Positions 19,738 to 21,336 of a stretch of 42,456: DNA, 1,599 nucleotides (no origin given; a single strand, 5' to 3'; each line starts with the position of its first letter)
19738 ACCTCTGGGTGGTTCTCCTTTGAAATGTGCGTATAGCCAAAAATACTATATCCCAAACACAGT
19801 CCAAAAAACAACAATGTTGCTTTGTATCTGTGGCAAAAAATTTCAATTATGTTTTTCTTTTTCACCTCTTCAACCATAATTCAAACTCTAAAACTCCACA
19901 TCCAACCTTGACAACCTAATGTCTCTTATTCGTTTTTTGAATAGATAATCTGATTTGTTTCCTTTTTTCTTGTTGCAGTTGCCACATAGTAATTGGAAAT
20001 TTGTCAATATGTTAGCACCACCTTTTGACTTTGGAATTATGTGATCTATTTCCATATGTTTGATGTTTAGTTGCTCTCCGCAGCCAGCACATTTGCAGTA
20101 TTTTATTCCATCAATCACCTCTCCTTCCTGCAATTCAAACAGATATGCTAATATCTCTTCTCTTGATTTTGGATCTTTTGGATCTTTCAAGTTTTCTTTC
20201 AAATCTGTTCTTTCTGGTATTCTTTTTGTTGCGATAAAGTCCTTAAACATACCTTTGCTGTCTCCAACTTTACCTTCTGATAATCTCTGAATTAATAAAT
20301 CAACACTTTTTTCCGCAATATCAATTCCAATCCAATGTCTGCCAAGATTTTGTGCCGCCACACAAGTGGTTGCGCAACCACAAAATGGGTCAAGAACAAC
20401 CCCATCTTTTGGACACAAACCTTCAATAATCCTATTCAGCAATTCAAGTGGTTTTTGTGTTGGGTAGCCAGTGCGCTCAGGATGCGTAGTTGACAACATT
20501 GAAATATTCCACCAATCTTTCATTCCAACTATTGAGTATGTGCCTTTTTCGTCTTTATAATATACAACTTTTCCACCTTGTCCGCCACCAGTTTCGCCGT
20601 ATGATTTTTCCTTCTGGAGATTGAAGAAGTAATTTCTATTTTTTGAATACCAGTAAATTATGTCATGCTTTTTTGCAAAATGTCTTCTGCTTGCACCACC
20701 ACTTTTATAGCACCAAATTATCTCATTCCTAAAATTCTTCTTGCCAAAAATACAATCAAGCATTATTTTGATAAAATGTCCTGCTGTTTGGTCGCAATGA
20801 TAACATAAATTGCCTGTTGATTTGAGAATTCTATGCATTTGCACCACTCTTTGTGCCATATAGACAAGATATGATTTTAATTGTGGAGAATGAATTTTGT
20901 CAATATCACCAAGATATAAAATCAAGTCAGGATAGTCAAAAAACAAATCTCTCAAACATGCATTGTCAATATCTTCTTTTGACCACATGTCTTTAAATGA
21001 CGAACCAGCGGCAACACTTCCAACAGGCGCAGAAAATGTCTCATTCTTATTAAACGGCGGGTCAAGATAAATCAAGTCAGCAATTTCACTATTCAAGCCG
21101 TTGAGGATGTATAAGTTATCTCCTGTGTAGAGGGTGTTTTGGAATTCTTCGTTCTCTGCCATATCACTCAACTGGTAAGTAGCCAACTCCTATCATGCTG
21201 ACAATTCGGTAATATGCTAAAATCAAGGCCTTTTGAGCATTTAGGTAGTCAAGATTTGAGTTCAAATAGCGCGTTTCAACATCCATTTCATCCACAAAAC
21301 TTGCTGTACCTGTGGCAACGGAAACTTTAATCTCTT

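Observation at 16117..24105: DNA methyltransferase-HNH nuclease fusion wedged inside an RND efflux operon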

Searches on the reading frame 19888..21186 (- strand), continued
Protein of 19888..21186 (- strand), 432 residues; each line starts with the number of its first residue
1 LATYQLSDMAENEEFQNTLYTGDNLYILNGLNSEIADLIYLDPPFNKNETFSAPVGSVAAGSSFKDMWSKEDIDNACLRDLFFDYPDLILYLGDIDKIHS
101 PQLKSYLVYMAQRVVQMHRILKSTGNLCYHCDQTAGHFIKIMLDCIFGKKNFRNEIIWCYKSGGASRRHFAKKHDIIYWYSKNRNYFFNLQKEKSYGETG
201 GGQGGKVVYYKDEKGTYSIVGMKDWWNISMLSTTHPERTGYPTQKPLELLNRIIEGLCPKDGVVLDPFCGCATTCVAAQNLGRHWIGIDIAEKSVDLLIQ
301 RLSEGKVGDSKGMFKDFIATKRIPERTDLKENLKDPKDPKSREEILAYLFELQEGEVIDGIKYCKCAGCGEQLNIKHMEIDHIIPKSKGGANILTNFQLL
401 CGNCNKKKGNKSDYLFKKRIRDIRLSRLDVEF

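Call 44: predict_structure(alignment_id=A1)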
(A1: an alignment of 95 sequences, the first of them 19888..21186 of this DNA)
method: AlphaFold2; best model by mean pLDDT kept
length: 432 residues; sequences in the alignment: 95
mean_pLDDT: 83.2   pTM: 0.77
mean pLDDT of the five models: 83.2, 83.2, 81.0, 80.4, 78.0
residues with pLDDT >= 90: 193; 70-90: 171; 50-70: 37; < 50: 31
segments of 3 or more residues with pLDDT < 50: 1-12, 199-203, 306-313, 430-432
pLDDT, mean of each block of 10 residues (from residue 1): 40 79 91 97 78 76 74 80 87 91 92 97 98 88 98 94 77 91 97 76 67 90 90 84 86 97 95 93 94 83 57 66 81 53 87 91 92 94 79 84 90 72 62 38
secondary structure, 60 per line:
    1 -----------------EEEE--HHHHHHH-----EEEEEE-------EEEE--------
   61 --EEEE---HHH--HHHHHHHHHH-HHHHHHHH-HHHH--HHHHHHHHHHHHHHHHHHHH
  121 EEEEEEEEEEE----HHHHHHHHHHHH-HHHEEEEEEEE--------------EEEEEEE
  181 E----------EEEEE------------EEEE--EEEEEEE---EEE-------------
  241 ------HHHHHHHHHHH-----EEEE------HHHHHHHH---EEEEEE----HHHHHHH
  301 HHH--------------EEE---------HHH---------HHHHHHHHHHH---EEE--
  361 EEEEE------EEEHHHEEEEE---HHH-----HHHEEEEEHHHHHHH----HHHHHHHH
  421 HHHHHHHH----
elements in order: E18-21 H24-30 E36-41 E49-52 E63-66 H75-84 H86-93 H95-98 H101-120 E121-131 H136-147 E152-159 E174-181 E192-196 E209-212 E215-221 E225-227 H247-257 E263-266 H273-280 E284-289 H294-303 E318-320 H342-352 E356-358 E361-365 E372-374 E378-382 E397-401 H402-408 H413-428

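Call 47: fold_search(model_id=the predicted structure, library=pdb)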
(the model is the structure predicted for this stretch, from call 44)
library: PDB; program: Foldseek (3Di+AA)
matches with E <= 10: 1014; with E <= 0.001: 104
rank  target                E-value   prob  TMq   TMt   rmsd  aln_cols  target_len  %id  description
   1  8urk_A                5.7e-17  1.00  0.46  0.77   6.7       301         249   26  Crystal structure of DNA N6-Adenine Methyltransferase M.BceJIV from Burkholderia cenocepacia in complex with duplex DN (released 2024-09-11)
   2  9c3s_A                1.8e-16  1.00  0.46  0.77   6.7       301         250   26  Crystal structure of DNA N6-Adenine Methyltransferase M.BceJIV from Burkholderia cenocepacia in complex with duplex DN (released 2024-09-11)
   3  9c3u_A                1.8e-16  1.00  0.45  0.76   6.1       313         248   25  Crystal structure of DNA N6-Adenine Methyltransferase M.BceJIV from Burkholderia cenocepacia in complex with duplex DN (released 2024-09-11)
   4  8urk_D                2.3e-16  1.00  0.45  0.77   6.4       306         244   25  Crystal structure of DNA N6-Adenine Methyltransferase M.BceJIV from Burkholderia cenocepacia in complex with duplex DN (released 2024-09-11)
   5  6pbd_A                5.9e-16  1.00  0.42  0.52  25.4       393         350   18  DNA N6-Adenine Methyltransferase CcrM In Complex with Double-Stranded DNA Oligonucleotide Containing Its Recognition S (released 2019-10-23)
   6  6pbd_B                1.1e-15  1.00  0.44  0.56  18.4       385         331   19  DNA N6-Adenine Methyltransferase CcrM In Complex with Double-Stranded DNA Oligonucleotide Containing Its Recognition S (released 2019-10-23)
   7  1nw8                  1.7e-15  1.00  0.47  0.73   5.8       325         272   22  Structure of L72P mutant beta class N6-adenine DNA methyltransferase RsrI (released 2003-07-29)
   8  9c3s_D                5.1e-15  1.00  0.44  0.77   5.5       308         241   23  Crystal structure of DNA N6-Adenine Methyltransferase M.BceJIV from Burkholderia cenocepacia in complex with duplex DN (released 2024-09-11)
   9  9c3u_C                9.6e-15  1.00  0.42  0.74   5.5       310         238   24  Crystal structure of DNA N6-Adenine Methyltransferase M.BceJIV from Burkholderia cenocepacia in complex with duplex DN (released 2024-09-11)
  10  4zcf_A                1.2e-14  1.00  0.45  0.33  13.9       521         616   14  Structural basis of asymmetric DNA methylation and ATP-triggered long-range diffusion by EcoP15I (released 2015-07-29)
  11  1eg2                  1.4e-14  1.00  0.45  0.70   5.7       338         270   20  CRYSTAL STRUCTURE OF RHODOBACTER SPHEROIDES (N6 ADENOSINE) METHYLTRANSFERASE (M.RSRI) (released 2000-10-18)
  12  1nw6                  1.9e-14  1.00  0.45  0.70   5.9       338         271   20  Structure of the beta class N6-adenine DNA methyltransferase RsrI bound to sinefungin (released 2003-07-29)
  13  8s9m                  3.1e-14  1.00  0.42  0.73   8.5       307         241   20  DNA cytosine-N4 methyltransferase (residues 79-324) from the Bdelloid rotifer Adineta vaga (released 2023-08-02)
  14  9c3s_C                4.4e-14  1.00  0.45  0.77   5.6       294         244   26  Crystal structure of DNA N6-Adenine Methyltransferase M.BceJIV from Burkholderia cenocepacia in complex with duplex DN (released 2024-09-11)
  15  9c3u_D                5.2e-14  1.00  0.40  0.71   6.7       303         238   23  Crystal structure of DNA N6-Adenine Methyltransferase M.BceJIV from Burkholderia cenocepacia in complex with duplex DN (released 2024-09-11)
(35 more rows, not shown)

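Call 56: find_encoding_contigs(protein=P0005, flank=4000, max_places=2)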
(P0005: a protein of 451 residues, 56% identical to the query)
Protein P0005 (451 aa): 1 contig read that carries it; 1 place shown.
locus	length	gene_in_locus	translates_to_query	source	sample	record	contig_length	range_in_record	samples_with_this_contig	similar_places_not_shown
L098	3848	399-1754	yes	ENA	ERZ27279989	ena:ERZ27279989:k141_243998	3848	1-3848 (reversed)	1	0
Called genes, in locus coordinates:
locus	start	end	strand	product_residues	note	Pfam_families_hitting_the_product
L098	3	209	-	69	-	?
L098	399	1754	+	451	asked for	PF01555:N6_N4_Mtase, PF01844:HNH, PF14279:HNH_5 (weak)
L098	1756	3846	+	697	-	?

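Call 57: find_encoding_contigs(protein=P0008, flank=4000, max_places=2)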
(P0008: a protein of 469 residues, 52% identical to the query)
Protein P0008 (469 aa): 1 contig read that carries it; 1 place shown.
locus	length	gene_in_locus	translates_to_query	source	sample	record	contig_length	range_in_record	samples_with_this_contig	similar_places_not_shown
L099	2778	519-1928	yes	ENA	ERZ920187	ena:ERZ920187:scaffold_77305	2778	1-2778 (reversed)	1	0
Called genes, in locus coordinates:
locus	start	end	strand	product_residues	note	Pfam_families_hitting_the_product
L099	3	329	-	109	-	?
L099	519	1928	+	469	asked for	PF01555:N6_N4_Mtase, PF01844:HNH, PF14279:HNH_5 (weak)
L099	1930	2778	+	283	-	?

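Call 58: find_encoding_contigs(protein=P0003, flank=4000, max_places=2)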
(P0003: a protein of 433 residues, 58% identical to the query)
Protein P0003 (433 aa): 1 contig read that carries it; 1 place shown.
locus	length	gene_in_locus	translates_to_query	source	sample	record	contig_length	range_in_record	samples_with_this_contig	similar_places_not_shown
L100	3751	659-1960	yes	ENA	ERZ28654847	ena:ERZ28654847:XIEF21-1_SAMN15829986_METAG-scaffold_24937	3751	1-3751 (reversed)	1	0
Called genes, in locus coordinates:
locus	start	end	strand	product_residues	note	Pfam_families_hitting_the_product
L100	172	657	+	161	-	-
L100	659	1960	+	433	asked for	PF01555:N6_N4_Mtase, PF01844:HNH, PF14279:HNH_5 (weak)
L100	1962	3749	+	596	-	?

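Call 61: search_solved_structures(query=window:19888-21186:-, max_evalue=1e-15, show_alignments=2)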
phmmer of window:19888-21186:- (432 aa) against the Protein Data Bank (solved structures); distinct sequences matched with E-value up to 1e-15: 4.
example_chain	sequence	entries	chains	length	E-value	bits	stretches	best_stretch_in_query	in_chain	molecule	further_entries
9c3u_A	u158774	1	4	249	5.4e-23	84.6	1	149-297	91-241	Methyltransferase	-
8urk_A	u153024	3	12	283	7.5e-23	84.1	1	149-297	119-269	Methyltransferase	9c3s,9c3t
1eg2_A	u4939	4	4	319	1.8e-19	73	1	110-291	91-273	MODIFICATION METHYLASE RSRI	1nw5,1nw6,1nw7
1nw8_A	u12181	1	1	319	2.3e-19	72.7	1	110-291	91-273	MODIFICATION METHYLASE RSRI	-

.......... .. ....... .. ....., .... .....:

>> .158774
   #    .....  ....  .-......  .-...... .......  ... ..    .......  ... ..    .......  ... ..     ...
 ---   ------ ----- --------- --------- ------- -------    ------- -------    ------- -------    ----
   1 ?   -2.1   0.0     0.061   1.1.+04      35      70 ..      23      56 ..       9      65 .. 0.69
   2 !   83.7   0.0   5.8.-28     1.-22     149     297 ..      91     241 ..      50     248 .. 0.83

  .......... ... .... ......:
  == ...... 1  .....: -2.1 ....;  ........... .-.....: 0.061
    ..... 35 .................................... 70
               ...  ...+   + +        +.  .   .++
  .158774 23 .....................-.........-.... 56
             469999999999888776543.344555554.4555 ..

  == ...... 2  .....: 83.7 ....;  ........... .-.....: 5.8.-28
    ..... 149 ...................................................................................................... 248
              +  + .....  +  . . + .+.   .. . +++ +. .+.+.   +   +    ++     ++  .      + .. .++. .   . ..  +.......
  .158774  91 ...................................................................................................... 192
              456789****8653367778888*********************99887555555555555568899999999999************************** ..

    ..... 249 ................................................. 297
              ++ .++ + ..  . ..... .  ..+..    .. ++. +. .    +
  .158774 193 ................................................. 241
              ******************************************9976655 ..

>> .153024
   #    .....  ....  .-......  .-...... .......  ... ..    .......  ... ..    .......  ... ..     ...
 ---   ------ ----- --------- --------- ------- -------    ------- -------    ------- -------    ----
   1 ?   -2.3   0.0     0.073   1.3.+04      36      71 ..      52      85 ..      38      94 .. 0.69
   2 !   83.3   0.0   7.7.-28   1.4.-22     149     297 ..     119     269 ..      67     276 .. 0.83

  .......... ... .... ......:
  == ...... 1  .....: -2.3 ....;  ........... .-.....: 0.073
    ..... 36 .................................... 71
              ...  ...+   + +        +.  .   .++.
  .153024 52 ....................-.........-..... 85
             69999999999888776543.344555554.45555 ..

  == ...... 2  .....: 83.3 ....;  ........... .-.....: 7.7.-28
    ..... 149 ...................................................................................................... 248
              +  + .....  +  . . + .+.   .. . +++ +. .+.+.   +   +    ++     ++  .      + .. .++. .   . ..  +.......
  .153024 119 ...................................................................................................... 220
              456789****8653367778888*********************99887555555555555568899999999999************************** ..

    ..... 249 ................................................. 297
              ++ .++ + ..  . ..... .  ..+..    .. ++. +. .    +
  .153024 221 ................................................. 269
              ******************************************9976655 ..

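Call 65: search_protein_families(library=phrogs, proteins=[window:19888-21186:-], max_evalue=0.001)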
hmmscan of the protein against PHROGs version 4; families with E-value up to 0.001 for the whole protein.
window:19888-21186:- (432 aa): 36 families (the best 25 are shown)
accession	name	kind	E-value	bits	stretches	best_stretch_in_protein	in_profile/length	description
phrog_67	-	other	2.3e-54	186.7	1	9-308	116-349/743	DNA methyltransferase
phrog_498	-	other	2e-19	70.6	1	149-304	294-422/633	DNA methyltransferase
phrog_3008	-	other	3.5e-19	70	1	224-316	134-227/244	DNA methyltransferase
phrog_6050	-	DNA, RNA and nucleotide metabolism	1.3e-14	54.9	1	350-413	299-362/402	HNH endonuclease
phrog_1035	-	DNA, RNA and nucleotide metabolism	1.5e-14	55.5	1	347-427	141-229/271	endonuclease VII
phrog_2118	-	DNA, RNA and nucleotide metabolism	1.1e-12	49.1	1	364-424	177-237/301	HNH endonuclease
phrog_23085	-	unknown function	1.1e-12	48.8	1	229-311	32-114/138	-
phrog_2214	-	DNA, RNA and nucleotide metabolism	8.3e-12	45.9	1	363-418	193-246/429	HNH endonuclease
phrog_7785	-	DNA, RNA and nucleotide metabolism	7.2e-11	43.3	1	363-412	70-115/147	HNH endonuclease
phrog_18293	-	other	2e-10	41.7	1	230-306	34-111/119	methyltransferase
phrog_338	-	DNA, RNA and nucleotide metabolism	2.7e-10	41.1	1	364-413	208-264/340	HNH endonuclease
phrog_23148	-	unknown function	6.3e-10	40.3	1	240-302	84-146/165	-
phrog_9645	-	DNA, RNA and nucleotide metabolism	1.4e-08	35.6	1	358-411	19-72/168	HNH endonuclease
phrog_1271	-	DNA, RNA and nucleotide metabolism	2e-08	35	1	360-418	263-325/361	HNH endonuclease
phrog_5718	-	DNA, RNA and nucleotide metabolism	2e-08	34.7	1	365-419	130-184/394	HNH endonuclease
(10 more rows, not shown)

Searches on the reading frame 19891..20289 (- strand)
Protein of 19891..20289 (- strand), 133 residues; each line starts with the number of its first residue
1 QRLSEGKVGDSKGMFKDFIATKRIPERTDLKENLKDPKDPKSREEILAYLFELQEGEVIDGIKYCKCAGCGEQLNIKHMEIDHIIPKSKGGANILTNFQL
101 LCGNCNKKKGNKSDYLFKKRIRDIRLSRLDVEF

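Call 69: search_protein_representatives(protein=window:19891-20289:-)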
Query: 133 residues. Proteins with E-value up to 0.001 (for the whole library): 16517; up to 1e-10: 54; up to 1e-30: 0. The best 150 are listed.
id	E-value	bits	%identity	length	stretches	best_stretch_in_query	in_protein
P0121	2.3e-17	79.6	43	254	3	67-119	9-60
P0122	7.8e-17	77.9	51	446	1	9-124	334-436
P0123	2.4e-15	73.1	36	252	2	66-126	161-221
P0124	9.6e-15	71.2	46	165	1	2-121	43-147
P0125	1.1e-14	70.9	42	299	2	66-125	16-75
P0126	4.3e-14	69.0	47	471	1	7-120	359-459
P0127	6.7e-14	68.4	47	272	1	7-122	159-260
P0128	1.4e-13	67.4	45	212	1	7-126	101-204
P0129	2.0e-13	66.9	47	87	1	60-132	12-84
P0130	2.1e-13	66.8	40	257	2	49-120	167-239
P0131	2.4e-13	66.6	40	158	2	64-121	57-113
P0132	4.9e-13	65.6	48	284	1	7-119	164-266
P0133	5.1e-13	65.6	47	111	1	8-119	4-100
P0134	6.2e-13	65.3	49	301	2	67-107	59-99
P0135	6.5e-13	65.2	43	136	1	2-122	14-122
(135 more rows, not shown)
